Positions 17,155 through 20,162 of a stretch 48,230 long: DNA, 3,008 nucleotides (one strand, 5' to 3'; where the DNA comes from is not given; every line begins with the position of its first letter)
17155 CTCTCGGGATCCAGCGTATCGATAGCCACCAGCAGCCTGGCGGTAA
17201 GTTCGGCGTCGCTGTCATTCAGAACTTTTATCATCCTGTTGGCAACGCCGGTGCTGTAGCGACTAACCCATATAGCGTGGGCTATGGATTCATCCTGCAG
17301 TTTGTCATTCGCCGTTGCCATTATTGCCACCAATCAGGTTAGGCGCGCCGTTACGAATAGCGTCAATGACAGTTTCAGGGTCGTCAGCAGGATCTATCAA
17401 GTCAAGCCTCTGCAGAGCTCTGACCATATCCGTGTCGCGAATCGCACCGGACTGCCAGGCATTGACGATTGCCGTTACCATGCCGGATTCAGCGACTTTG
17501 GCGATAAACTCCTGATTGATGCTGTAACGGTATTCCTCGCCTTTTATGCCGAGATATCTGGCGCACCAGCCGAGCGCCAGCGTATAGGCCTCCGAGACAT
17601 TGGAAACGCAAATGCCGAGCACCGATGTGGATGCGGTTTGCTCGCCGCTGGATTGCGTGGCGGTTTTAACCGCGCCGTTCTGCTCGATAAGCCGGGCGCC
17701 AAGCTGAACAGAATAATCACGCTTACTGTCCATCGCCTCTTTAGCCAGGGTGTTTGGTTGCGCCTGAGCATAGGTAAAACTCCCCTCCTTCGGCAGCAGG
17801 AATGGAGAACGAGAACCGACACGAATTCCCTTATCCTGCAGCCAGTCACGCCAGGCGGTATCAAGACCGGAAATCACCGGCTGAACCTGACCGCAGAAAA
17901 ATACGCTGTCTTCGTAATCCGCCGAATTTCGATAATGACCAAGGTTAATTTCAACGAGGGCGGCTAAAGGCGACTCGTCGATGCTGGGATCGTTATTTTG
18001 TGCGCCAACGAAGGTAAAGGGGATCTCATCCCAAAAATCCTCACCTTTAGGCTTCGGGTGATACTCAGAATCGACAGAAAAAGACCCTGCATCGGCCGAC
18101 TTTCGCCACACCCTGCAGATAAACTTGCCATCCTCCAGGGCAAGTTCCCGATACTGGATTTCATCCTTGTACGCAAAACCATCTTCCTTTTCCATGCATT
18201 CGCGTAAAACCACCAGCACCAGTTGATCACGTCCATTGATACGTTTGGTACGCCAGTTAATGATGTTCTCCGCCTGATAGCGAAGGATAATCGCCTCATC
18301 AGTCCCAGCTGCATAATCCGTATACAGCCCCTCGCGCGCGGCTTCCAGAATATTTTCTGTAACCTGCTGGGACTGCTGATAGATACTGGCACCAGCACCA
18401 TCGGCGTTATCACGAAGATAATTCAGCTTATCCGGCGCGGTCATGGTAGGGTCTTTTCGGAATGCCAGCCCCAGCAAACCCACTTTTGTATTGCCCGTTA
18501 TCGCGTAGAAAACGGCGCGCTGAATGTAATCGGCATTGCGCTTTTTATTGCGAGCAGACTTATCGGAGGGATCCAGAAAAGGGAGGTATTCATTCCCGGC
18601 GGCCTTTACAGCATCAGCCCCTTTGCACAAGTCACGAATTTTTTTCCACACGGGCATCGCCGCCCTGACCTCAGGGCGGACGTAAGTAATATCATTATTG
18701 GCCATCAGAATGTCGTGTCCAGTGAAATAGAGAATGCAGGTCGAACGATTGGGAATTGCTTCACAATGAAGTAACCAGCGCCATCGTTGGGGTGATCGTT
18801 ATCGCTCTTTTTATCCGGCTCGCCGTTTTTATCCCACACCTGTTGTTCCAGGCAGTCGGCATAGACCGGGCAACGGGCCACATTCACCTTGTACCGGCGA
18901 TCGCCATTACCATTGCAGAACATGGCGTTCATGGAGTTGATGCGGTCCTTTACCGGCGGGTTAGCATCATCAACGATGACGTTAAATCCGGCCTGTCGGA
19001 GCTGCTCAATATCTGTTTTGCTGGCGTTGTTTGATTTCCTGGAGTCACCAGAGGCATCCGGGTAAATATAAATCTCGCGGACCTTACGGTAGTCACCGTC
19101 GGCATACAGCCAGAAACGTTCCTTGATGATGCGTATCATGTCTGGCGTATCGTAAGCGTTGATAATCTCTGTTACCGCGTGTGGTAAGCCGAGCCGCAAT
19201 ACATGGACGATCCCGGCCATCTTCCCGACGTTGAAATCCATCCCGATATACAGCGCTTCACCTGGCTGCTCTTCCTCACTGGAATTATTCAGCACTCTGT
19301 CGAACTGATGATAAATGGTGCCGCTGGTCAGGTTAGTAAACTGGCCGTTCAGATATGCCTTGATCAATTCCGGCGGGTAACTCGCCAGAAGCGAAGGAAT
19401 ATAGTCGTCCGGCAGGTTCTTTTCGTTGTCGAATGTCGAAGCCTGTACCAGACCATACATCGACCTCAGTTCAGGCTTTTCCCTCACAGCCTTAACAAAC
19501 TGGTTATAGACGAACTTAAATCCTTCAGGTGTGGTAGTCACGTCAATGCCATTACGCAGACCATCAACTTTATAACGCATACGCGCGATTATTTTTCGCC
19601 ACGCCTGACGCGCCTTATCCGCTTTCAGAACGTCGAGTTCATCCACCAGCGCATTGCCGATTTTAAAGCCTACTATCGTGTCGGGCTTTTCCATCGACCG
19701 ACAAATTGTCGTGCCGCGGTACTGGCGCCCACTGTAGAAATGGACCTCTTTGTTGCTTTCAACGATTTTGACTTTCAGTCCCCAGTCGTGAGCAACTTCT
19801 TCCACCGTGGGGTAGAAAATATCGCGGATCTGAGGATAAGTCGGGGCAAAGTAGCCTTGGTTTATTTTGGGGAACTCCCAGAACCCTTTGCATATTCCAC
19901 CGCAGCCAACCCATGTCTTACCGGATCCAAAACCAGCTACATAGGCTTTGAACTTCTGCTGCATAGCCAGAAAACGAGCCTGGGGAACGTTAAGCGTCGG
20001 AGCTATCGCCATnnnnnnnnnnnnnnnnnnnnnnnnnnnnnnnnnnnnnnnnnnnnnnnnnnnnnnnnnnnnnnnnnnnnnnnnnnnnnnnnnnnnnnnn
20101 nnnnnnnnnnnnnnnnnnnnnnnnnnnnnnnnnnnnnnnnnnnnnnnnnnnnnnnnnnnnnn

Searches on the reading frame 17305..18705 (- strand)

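Call 89: search_protein_families(library=pfam, proteins=[window:17305-18705:-], max_evalue=0.001)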
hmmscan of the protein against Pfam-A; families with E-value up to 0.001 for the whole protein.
window:17305-18705:- (466 aa): 1 family
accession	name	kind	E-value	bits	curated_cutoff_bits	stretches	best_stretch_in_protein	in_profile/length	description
PF13264.11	DUF4055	-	5.3e-29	101.6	25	1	246-384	1-139/140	Domain of unknown function (DUF4055)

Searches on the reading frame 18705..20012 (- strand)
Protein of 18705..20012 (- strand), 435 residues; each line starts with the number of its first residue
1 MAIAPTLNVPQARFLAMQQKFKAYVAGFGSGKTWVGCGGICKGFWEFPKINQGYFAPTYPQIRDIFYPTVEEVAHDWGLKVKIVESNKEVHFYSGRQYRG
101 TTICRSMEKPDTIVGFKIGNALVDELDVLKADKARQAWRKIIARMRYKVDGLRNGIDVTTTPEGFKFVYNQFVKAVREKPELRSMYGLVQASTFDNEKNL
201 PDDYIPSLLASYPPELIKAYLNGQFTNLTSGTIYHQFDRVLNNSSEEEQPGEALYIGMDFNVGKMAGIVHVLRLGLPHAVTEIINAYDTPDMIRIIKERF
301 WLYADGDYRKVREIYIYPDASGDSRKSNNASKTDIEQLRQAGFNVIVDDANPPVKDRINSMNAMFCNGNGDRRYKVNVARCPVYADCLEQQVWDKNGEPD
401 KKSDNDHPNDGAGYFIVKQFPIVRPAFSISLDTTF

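Call 89: search_protein_families(library=pfam, proteins=[window:18705-20012:-], max_evalue=0.001)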
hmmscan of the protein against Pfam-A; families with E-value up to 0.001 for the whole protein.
window:18705-20012:- (435 aa): 2 families
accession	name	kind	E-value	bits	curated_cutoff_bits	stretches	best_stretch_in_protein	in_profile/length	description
PF03237.21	Terminase_6N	-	6.4e-35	121.2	22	1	24-238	2-212/215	Terminase large subunit, T4likevirus-type, N-terminal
PF17289.8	Terminase_6C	-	8.3e-08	32.8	22.6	1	256-417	1-153/155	Terminase RNaseH-like domain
